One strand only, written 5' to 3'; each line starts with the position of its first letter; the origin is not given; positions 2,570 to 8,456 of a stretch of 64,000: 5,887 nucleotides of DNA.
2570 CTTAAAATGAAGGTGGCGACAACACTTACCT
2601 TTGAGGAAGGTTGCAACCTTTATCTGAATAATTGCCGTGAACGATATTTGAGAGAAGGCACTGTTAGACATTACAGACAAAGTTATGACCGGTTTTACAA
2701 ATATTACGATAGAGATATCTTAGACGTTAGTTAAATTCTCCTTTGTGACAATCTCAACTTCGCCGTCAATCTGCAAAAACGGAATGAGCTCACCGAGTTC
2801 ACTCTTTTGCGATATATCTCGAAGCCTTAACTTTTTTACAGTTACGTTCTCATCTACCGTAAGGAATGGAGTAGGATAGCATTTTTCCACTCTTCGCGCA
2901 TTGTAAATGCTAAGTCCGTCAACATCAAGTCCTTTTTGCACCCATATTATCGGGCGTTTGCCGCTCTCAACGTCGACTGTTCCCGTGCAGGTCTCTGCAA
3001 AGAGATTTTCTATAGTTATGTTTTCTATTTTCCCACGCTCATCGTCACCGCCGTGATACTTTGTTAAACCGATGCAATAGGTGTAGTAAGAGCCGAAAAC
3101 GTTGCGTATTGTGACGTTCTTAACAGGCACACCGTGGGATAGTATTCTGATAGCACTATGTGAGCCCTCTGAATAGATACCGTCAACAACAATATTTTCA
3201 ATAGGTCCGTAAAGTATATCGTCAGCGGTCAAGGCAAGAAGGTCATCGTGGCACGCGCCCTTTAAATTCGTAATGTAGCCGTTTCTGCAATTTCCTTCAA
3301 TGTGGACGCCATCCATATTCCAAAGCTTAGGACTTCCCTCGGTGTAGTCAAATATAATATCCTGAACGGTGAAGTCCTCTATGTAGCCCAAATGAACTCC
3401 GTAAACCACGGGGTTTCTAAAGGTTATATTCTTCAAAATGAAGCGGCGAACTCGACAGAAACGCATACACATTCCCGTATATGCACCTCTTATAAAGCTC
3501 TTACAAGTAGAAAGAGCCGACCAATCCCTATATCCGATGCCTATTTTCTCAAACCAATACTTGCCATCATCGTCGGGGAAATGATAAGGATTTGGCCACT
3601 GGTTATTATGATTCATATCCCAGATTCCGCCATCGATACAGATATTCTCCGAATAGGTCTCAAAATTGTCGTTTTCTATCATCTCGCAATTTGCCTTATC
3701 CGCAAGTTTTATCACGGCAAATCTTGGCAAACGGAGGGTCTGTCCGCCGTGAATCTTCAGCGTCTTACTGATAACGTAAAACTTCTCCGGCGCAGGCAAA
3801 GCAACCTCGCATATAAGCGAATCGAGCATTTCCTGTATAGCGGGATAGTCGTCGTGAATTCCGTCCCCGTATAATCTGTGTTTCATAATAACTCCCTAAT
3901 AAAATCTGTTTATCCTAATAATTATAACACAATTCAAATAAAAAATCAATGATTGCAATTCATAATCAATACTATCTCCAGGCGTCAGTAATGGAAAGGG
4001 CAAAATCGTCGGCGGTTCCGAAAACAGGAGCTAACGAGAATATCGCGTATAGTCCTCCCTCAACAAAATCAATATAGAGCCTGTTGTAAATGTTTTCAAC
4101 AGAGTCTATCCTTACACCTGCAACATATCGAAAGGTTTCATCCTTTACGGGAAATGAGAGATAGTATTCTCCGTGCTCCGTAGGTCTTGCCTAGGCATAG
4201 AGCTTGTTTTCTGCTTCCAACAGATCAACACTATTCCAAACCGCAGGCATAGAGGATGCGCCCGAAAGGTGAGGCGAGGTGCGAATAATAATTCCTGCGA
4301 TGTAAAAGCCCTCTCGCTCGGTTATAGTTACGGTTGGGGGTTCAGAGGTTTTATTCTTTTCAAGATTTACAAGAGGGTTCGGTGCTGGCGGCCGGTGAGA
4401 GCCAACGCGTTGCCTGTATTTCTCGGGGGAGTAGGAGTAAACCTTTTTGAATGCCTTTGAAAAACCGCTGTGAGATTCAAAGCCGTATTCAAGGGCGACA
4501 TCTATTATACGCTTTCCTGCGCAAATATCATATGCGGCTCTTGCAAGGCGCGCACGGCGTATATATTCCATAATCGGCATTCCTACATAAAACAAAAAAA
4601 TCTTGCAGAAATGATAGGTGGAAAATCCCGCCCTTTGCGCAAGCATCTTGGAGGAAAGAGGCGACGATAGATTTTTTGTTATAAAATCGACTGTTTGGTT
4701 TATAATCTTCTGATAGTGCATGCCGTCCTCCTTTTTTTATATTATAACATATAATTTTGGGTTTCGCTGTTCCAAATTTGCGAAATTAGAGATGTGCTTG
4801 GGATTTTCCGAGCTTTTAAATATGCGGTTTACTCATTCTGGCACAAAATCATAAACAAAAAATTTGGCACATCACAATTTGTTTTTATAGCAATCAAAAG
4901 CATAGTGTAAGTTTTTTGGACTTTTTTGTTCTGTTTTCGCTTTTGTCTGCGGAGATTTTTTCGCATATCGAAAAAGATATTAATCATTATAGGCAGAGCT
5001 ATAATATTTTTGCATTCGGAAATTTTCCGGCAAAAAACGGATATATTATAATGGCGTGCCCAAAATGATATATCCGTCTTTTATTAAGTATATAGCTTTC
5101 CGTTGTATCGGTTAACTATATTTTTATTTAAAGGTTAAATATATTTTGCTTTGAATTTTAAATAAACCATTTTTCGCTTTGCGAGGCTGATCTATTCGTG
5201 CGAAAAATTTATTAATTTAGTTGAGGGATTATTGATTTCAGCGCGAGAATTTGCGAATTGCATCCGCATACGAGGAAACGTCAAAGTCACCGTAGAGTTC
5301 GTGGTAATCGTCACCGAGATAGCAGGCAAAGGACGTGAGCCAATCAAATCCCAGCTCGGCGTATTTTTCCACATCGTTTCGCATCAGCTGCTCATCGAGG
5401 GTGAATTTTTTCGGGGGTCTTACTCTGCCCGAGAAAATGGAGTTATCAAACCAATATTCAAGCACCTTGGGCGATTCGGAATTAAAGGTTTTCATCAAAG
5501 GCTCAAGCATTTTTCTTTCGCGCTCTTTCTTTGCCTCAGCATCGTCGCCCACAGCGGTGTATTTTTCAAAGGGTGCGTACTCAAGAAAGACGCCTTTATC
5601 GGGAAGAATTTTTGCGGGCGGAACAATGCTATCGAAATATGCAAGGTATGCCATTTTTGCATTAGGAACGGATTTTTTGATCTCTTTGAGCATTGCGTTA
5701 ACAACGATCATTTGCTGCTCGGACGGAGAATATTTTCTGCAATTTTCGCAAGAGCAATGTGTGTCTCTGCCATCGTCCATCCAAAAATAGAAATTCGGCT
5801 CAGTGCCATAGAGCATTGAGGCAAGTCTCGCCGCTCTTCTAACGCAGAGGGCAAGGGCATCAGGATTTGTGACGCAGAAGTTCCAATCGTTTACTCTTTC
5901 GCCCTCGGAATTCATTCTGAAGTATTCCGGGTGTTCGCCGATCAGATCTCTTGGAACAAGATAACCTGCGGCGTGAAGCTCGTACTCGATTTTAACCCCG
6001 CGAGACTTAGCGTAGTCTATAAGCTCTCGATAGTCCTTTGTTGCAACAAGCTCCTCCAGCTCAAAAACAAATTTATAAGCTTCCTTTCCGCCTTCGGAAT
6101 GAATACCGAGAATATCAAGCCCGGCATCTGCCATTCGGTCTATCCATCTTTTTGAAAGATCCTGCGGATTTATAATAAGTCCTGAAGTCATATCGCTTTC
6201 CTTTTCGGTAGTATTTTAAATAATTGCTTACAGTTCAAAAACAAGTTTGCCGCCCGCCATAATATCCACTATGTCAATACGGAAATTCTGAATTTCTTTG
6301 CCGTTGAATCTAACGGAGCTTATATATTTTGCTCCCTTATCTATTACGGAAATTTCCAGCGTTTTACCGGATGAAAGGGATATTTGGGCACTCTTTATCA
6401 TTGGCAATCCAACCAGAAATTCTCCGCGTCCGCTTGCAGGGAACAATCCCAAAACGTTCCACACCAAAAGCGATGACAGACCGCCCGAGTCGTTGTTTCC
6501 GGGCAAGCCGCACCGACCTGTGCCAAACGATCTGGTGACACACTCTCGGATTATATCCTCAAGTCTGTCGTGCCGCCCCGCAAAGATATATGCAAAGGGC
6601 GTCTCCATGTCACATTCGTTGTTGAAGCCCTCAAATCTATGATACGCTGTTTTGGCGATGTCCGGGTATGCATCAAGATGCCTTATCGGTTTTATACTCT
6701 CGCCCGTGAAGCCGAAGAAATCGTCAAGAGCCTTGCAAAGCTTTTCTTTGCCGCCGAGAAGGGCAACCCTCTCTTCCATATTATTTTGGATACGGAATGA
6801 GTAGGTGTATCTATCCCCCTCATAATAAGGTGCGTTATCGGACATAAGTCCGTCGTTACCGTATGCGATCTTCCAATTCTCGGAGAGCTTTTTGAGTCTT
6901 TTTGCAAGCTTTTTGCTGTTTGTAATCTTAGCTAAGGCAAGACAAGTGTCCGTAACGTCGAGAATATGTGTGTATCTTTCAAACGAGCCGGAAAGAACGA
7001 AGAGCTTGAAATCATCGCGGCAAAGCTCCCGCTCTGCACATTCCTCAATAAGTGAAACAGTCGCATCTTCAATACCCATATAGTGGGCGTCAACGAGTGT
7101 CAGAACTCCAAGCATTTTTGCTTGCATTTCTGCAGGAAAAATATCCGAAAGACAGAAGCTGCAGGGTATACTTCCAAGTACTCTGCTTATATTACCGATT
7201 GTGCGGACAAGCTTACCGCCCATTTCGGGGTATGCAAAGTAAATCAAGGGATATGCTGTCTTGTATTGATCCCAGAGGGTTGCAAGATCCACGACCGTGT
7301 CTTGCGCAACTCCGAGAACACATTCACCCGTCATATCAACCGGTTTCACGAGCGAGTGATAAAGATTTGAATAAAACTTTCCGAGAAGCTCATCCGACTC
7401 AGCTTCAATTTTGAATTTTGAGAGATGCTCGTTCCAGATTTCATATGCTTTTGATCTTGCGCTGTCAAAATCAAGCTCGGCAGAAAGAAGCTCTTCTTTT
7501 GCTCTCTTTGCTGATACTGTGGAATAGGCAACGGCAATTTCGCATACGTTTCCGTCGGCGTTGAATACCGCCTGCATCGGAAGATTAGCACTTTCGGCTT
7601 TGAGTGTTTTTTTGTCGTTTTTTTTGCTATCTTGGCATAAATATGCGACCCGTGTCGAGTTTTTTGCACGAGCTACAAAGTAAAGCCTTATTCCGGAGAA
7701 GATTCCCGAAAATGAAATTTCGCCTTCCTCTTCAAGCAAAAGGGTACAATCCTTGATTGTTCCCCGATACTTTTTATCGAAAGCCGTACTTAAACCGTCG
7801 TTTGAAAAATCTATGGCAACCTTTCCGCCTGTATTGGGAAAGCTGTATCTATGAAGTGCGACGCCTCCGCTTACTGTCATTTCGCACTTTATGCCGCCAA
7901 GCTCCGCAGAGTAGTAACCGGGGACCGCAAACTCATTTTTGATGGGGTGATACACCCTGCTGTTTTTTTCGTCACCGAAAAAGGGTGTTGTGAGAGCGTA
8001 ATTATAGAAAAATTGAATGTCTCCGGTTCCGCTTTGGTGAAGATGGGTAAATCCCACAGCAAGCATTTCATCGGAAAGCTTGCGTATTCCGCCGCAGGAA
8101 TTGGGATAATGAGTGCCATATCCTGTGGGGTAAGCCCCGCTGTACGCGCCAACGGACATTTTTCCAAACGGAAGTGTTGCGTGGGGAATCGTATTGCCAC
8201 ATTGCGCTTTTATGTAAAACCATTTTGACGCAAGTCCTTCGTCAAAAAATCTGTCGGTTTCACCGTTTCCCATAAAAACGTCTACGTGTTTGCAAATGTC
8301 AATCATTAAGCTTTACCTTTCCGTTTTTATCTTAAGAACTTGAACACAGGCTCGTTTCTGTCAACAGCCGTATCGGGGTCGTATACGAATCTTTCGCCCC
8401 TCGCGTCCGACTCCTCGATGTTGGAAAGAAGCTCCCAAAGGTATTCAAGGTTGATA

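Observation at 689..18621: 12-bp core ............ followed by a 23-codon frame conserved at the protein level, repeated 4 times plus one decayed copy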

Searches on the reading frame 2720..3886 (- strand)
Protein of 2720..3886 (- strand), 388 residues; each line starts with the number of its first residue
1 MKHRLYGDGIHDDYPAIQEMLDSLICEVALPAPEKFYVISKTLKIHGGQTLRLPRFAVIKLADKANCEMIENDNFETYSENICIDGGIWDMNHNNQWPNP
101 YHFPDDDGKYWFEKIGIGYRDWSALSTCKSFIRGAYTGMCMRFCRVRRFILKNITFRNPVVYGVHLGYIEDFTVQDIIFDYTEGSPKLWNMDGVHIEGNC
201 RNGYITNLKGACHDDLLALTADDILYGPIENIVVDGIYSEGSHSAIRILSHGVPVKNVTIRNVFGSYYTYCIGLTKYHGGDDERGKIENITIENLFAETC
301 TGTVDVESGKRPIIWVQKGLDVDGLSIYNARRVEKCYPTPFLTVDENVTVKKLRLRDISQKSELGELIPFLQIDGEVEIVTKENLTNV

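Call 18: search_protein_families(library=pfam, proteins=[window:2720-3886:-])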
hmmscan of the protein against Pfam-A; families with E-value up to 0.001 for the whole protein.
window:2720-3886:- (388 aa): 1 family
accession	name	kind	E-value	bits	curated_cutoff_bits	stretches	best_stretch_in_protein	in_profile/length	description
PF00295.23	Glyco_hydro_28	-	1.8e-06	27.8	22.9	1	132-260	85-206/324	Glycosyl hydrolases family 28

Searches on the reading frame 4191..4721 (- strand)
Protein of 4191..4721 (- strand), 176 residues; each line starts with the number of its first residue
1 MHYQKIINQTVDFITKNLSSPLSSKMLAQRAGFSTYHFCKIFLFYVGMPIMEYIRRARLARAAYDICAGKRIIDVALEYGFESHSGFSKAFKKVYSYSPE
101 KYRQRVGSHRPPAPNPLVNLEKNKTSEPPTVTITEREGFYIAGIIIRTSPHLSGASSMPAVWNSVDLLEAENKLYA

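Call 18: search_protein_families(library=pfam, proteins=[window:4191-4721:-])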
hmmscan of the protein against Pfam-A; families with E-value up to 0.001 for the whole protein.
window:4191-4721:- (176 aa): 2 families
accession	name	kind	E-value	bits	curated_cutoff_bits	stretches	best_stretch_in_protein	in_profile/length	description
PF12833.13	HTH_18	-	2.8e-20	72.8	33.6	1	27-105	1-80/80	Helix-turn-helix domain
PF00165.29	HTH_AraC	-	6.8e-13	48.8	26.6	1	67-104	6-42/42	Bacterial regulatory helix-turn-helix proteins, AraC family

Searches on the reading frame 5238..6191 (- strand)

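Call 18: search_protein_families(library=pfam, proteins=[window:5238-6191:-])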
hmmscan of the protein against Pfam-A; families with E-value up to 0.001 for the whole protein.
window:5238-6191:- (317 aa): 1 family
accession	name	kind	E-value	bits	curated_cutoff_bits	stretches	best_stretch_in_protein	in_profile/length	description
PF16126.11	DUF4838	-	7.1e-15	55.4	26.6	1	65-212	55-205/325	Domain of unknown function (DUF4838)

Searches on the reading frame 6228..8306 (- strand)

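Call 18: search_protein_families(library=pfam, proteins=[window:6228-8306:-])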
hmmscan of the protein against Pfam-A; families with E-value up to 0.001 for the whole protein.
window:6228-8306:- (692 aa): 2 families
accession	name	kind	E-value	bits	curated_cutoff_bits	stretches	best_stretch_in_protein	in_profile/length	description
PF07971.18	Glyco_hydro_92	-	5.1e-61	207.5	24.6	1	270-692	7-462/464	Glycosyl hydrolase family 92 catalytic domain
PF17678.7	Glyco_hydro_92N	-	1.1e-22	81.5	34.5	1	7-262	1-236/236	Glycosyl hydrolase family 92 N-terminal domain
